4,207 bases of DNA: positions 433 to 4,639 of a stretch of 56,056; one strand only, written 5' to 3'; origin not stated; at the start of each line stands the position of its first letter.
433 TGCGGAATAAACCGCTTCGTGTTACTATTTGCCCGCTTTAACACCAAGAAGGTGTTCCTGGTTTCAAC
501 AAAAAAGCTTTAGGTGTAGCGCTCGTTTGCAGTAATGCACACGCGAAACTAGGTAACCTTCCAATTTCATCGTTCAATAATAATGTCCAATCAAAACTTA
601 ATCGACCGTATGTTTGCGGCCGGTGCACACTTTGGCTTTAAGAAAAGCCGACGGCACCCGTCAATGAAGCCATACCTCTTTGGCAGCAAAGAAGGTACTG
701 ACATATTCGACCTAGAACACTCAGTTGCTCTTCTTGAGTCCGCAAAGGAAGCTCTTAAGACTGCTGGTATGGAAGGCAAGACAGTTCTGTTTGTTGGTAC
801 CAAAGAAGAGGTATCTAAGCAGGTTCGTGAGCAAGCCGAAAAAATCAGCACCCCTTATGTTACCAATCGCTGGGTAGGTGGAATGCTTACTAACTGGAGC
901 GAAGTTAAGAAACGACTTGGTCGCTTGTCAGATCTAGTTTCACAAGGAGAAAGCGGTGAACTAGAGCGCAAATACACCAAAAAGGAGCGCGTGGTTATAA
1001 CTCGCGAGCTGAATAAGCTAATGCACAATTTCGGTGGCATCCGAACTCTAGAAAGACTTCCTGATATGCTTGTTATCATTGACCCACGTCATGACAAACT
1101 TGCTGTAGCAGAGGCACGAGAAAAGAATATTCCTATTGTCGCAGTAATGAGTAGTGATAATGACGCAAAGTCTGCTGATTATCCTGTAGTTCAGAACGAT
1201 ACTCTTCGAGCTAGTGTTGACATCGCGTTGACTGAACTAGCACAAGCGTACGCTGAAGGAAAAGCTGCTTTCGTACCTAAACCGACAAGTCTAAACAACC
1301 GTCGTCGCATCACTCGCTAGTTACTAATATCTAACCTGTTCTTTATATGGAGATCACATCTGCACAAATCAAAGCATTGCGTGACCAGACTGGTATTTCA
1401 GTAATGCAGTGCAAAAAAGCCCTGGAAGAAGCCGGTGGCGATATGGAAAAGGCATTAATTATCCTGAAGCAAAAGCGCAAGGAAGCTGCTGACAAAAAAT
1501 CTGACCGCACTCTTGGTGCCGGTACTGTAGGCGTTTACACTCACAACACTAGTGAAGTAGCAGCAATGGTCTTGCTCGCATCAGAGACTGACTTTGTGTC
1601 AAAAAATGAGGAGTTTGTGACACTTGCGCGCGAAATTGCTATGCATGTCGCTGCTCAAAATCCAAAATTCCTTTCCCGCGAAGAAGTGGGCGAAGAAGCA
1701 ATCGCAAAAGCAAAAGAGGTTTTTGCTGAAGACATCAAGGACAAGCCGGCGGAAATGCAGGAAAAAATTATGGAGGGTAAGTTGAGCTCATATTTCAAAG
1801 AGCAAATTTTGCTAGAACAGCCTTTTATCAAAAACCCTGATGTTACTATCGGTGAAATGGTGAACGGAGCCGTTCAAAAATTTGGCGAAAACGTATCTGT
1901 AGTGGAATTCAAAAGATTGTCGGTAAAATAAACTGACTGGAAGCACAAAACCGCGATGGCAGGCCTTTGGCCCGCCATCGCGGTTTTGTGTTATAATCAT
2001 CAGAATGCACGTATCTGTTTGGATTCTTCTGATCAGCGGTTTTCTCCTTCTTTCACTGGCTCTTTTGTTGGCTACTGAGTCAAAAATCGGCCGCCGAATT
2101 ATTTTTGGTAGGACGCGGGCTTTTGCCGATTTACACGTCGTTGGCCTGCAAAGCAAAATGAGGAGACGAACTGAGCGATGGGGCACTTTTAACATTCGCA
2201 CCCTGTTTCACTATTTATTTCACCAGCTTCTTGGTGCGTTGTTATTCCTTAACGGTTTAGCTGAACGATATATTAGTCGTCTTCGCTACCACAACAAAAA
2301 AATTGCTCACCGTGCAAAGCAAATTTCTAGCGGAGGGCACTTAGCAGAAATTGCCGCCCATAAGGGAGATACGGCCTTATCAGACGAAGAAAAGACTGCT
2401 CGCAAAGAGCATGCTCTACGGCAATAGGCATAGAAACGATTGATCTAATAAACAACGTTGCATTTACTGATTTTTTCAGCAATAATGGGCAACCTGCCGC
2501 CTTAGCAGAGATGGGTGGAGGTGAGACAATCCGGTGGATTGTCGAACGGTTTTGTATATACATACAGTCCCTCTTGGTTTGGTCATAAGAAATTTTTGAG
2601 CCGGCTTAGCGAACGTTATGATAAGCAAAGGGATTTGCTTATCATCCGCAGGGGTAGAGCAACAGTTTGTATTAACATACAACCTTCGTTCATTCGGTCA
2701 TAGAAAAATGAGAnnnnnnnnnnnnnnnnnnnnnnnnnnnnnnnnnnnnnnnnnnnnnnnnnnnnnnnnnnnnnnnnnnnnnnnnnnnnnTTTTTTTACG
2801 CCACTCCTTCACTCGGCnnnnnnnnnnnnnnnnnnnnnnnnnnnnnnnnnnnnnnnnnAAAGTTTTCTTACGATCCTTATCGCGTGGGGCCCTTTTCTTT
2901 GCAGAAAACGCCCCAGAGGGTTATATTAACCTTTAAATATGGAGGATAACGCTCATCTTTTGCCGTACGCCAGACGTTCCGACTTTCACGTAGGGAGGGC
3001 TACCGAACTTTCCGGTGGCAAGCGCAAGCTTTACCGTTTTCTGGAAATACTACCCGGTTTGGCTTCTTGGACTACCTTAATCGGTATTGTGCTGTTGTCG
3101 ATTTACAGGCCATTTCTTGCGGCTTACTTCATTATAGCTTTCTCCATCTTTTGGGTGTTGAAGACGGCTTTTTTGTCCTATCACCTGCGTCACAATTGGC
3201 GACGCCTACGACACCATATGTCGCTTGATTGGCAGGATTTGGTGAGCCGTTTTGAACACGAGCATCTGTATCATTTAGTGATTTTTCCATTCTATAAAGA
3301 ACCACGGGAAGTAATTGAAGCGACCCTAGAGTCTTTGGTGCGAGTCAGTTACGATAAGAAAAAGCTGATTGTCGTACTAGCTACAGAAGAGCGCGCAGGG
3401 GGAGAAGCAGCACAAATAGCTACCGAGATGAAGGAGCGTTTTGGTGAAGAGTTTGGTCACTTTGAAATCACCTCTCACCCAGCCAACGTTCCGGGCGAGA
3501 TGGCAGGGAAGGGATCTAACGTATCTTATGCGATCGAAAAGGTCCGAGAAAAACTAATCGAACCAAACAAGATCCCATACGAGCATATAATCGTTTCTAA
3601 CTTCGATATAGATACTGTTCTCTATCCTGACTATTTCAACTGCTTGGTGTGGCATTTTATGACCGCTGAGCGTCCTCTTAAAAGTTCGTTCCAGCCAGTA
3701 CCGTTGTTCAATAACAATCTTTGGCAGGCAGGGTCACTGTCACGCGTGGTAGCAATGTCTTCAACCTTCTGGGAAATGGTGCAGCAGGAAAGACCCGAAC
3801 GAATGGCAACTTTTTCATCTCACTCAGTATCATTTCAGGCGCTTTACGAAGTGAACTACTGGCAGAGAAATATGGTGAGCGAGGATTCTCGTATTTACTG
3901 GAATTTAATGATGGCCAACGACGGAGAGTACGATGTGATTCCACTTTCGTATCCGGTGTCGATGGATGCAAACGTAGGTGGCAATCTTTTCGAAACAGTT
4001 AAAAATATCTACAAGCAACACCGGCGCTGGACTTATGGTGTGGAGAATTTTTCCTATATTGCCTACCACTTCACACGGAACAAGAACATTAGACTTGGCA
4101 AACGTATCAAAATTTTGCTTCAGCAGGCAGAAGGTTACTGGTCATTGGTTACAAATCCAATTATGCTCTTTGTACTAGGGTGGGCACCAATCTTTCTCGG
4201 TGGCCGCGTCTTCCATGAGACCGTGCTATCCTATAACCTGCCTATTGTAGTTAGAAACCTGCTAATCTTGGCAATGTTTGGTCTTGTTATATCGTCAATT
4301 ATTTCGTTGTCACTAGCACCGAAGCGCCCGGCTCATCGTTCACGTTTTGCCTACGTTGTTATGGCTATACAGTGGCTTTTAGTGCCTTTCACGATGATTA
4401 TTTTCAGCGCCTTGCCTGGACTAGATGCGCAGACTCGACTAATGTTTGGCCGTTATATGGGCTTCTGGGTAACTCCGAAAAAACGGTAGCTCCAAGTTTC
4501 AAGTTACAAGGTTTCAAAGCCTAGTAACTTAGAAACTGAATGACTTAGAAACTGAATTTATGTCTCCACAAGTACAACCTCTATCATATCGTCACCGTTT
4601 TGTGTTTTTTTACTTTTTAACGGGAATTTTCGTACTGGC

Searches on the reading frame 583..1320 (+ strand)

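Call 56: search_protein_families(library=pfam, proteins=[window:583-1320:+], max_evalue=0.00001)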
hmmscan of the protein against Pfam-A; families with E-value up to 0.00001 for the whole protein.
window:583-1320:+ (245 aa): 1 family
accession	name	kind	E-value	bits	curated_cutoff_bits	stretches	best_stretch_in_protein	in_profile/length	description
PF00318.25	Ribosomal_S2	-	2.2e-64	217.1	26.1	1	10-226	1-216/216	Ribosomal protein S2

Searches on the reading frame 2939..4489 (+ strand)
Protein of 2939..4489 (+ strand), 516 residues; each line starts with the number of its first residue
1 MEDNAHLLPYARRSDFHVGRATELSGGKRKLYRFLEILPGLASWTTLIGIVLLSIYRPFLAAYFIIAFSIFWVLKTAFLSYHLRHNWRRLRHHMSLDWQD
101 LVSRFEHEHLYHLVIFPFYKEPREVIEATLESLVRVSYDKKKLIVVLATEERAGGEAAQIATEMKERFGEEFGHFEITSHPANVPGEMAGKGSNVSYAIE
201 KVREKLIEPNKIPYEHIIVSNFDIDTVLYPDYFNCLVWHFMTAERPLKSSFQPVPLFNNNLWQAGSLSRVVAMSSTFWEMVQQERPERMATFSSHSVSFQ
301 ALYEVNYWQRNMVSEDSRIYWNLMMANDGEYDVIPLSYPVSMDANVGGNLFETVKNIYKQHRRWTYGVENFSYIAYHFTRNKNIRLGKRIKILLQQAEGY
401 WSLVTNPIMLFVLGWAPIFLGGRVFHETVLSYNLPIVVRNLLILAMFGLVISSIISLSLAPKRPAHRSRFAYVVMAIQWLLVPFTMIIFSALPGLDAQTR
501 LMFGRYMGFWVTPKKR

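Call 56: search_protein_families(library=pfam, proteins=[window:2939-4489:+], max_evalue=0.00001)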
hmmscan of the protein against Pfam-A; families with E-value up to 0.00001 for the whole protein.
window:2939-4489:+ (516 aa): 1 family
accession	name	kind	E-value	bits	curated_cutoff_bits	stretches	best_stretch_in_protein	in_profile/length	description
PF13632.12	Glyco_trans_2_3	-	6.9e-09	36.2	27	1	223-419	6-178/198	Glycosyl transferase family group 2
